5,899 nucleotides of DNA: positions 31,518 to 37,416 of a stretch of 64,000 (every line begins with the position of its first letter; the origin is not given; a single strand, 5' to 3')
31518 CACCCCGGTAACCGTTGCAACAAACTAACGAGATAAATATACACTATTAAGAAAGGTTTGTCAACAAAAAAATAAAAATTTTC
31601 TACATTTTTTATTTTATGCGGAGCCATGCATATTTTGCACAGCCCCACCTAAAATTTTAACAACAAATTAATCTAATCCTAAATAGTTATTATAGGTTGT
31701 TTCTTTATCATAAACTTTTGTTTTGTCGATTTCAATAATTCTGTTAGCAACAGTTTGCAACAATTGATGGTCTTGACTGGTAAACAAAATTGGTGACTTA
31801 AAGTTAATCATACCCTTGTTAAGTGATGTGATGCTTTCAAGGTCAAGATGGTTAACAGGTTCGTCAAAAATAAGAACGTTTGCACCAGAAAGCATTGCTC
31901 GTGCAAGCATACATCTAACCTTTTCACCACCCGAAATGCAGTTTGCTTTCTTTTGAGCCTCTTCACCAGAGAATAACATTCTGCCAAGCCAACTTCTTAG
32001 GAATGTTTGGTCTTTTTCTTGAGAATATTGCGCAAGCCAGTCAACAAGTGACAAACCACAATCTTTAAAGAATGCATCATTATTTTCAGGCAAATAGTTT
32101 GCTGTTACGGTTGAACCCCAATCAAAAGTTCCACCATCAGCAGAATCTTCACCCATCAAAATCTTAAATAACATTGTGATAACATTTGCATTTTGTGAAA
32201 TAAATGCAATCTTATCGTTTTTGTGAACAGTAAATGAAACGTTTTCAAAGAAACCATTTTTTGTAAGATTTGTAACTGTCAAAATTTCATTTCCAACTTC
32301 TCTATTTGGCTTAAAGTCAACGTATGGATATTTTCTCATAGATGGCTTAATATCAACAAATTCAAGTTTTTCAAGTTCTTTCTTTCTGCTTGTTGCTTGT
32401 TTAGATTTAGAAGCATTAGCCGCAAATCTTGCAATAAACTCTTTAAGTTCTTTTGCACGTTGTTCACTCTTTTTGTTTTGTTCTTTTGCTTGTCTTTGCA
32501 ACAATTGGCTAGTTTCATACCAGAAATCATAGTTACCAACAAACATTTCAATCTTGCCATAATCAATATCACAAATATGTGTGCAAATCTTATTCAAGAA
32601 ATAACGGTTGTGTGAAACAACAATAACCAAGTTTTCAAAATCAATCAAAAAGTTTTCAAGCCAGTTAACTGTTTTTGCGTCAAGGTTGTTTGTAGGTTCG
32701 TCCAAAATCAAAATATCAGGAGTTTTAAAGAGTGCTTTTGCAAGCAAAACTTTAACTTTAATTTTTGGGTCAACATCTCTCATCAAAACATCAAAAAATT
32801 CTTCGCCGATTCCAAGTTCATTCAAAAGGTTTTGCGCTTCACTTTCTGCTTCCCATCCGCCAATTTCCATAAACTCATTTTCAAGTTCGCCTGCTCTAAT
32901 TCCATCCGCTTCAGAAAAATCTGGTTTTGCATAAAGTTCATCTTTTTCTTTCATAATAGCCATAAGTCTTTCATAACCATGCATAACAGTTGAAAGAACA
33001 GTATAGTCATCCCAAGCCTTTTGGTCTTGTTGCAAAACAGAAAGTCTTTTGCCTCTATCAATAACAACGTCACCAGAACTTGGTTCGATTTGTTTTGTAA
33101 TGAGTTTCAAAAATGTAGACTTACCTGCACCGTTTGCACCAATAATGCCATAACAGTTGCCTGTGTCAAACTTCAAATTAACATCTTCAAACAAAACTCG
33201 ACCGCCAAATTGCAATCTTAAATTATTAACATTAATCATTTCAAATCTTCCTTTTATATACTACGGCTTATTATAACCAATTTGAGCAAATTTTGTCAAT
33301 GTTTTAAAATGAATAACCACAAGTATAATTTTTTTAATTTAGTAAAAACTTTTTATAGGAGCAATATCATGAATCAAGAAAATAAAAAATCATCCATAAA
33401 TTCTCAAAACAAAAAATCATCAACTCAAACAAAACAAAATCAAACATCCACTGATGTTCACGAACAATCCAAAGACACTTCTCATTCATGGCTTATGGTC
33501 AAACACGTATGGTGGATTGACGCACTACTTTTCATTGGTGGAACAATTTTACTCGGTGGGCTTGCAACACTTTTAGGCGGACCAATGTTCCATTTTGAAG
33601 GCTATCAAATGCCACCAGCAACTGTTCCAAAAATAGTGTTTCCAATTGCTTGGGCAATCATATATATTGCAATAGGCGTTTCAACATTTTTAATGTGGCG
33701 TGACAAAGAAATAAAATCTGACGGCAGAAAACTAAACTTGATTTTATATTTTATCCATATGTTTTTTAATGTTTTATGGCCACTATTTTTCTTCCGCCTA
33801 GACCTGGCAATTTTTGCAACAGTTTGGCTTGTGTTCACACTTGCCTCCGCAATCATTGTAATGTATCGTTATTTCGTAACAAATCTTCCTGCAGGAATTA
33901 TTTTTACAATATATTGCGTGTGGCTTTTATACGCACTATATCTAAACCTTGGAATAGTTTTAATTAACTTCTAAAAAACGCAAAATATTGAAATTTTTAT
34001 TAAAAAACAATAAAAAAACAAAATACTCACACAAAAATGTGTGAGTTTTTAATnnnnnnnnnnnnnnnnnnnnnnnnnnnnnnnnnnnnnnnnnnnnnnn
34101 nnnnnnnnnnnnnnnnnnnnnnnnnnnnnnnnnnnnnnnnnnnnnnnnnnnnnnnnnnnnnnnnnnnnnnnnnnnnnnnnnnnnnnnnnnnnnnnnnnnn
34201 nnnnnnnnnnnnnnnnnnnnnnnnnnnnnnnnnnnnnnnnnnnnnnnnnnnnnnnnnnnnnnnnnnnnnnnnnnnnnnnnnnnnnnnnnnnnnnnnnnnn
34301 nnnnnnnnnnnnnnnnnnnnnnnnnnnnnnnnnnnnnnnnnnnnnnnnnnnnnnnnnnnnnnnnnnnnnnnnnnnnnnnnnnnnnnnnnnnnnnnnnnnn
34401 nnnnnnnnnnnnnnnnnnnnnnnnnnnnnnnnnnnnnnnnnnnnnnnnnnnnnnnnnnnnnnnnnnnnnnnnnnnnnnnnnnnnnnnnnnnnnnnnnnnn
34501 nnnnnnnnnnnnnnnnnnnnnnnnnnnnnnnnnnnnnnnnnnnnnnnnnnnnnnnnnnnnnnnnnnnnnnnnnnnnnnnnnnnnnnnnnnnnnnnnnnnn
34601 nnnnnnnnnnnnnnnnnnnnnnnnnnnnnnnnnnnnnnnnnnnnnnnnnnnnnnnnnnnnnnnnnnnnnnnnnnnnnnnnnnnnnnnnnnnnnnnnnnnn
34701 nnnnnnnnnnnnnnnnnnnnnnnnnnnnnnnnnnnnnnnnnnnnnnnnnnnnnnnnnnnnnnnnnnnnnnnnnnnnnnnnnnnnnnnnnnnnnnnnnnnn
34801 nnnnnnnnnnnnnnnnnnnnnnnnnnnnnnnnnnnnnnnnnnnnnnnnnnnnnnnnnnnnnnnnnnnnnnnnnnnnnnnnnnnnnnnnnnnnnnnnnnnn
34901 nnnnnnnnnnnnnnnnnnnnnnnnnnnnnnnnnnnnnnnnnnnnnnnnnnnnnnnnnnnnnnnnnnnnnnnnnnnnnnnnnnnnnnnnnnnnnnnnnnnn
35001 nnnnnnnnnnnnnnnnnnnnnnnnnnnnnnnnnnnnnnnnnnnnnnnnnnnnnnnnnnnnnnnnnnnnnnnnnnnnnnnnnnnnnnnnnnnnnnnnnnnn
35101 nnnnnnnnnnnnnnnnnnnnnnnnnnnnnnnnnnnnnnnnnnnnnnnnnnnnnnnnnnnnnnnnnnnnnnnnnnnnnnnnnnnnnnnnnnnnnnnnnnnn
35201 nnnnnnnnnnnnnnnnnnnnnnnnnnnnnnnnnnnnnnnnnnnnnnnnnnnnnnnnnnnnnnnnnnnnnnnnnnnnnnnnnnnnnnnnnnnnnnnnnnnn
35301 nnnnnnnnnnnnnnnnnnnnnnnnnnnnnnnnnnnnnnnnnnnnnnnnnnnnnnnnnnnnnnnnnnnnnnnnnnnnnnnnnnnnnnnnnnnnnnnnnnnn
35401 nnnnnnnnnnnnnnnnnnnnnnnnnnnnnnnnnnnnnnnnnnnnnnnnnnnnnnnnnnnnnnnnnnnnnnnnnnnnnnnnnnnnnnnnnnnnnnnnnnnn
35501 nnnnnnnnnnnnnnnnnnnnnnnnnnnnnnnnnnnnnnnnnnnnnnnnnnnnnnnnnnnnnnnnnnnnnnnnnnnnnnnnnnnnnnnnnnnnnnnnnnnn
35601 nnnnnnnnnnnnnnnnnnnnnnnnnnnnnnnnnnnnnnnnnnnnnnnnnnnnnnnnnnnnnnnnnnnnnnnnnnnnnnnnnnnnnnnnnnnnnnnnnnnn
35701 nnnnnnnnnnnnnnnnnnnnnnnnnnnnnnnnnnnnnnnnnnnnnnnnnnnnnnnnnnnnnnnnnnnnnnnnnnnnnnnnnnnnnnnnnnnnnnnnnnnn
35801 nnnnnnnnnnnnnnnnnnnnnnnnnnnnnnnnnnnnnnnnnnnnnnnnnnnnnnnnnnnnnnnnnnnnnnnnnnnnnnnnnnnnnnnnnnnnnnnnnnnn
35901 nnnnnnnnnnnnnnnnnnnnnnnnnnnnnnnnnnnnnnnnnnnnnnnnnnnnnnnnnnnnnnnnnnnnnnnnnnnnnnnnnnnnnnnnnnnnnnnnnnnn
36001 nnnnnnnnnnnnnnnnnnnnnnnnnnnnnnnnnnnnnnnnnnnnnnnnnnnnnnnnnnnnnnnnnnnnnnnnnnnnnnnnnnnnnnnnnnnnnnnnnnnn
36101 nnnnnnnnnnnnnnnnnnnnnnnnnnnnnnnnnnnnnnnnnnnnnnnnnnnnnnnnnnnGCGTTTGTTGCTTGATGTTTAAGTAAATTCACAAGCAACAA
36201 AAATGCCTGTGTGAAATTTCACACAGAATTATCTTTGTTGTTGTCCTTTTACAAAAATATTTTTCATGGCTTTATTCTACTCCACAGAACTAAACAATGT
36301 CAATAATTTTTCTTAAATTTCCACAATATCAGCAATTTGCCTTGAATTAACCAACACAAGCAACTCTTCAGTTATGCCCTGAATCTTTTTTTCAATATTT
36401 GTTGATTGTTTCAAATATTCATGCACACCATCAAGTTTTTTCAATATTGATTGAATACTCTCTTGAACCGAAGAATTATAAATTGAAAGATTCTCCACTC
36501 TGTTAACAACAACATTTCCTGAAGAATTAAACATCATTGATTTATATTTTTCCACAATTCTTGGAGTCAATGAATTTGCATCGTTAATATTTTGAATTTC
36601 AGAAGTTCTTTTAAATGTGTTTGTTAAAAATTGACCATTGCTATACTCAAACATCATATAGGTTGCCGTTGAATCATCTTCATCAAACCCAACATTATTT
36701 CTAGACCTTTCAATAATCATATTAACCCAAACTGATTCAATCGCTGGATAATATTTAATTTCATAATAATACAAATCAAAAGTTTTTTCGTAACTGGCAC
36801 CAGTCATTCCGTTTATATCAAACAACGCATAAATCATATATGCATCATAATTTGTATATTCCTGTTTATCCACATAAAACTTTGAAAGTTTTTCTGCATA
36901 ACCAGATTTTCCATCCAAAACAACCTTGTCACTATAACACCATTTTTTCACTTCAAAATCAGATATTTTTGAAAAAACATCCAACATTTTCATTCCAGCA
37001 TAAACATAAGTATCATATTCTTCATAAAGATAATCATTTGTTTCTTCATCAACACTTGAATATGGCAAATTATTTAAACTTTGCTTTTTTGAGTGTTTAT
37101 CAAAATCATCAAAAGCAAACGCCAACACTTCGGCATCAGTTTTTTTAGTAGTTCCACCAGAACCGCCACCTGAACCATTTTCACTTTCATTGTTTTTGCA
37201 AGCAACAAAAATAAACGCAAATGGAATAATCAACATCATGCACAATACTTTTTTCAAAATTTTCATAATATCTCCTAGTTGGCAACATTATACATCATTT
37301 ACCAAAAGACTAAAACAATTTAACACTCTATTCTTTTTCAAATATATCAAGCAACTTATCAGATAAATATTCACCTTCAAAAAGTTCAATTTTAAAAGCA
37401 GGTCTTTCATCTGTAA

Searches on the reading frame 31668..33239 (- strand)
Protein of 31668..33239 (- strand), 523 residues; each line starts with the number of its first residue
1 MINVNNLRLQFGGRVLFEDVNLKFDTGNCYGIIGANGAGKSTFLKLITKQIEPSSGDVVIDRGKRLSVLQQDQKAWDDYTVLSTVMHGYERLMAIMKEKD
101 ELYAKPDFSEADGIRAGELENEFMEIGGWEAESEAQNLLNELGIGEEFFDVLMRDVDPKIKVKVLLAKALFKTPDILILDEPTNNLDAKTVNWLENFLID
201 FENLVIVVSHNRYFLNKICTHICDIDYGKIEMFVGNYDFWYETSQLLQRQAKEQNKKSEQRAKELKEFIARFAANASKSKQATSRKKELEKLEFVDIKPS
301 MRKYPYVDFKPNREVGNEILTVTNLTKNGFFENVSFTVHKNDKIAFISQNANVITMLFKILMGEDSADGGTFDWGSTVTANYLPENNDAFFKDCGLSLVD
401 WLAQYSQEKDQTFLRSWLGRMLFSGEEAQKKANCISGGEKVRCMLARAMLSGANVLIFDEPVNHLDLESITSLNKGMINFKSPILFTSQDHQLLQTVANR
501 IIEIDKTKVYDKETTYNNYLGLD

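Call 61: search_protein_families(library=pfam, proteins=[window:31668-33239:-], max_evalue=0.0001)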
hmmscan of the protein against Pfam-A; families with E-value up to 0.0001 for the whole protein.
window:31668-33239:- (523 aa): 4 families
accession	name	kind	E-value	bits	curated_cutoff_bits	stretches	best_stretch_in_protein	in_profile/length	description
PF00005.33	ABC_tran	-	6.8e-35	121.1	25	2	18-184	2-137/137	ABC transporter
PF12848.13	ABC_tran_Xtn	-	9e-21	74.2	25.9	1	223-298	1-76/85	ABC transporter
PF13304.12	AAA_21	-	2.8e-09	37.9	27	0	30-47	2-19/304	AAA domain, putative AbiEii toxin, Type IV TA system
PF02463.25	SMC_N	-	8.4e-06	25.8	40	0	22-46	20-43/220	RecF/RecN/SMC N terminal domain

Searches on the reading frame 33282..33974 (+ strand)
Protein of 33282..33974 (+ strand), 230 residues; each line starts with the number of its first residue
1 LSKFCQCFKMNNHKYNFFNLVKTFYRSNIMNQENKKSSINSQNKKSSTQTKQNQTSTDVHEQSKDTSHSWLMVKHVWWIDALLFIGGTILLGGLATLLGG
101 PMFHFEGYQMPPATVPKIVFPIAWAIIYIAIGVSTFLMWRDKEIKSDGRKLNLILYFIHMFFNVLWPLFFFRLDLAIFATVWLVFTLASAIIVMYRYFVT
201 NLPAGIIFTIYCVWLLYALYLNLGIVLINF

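Call 61: search_protein_families(library=pfam, proteins=[window:33282-33974:+], max_evalue=0.0001)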
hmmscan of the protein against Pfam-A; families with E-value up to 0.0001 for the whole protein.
window:33282-33974:+ (230 aa): 1 family
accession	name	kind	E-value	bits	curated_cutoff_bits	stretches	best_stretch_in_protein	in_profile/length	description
PF03073.20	TspO_MBR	-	4.2e-25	88.6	24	1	91-226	11-144/145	TspO/MBR family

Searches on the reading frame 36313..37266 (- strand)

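Call 62: search_protein_families(library=pfam, proteins=[window:36313-37266:-], max_evalue=0.0001)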
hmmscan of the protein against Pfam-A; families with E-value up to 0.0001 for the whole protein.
window:36313-37266:- (317 aa): 0 families

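Call 95: search_protein_families(library=pfam, proteins=[window:36313-37266:-], max_evalue=0.5)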
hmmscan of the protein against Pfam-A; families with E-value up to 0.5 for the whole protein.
window:36313-37266:- (317 aa): 2 families
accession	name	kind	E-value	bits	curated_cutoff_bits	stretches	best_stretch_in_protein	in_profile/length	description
PF09716.15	ETRAMP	-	0.076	13.5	29.1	1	1-63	1-52/81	Malarial early transcribed membrane protein (ETRAMP)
PF08946.15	Osmo_CC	-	0.22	12.3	24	0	289-310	15-36/46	Osmosensory transporter coiled coil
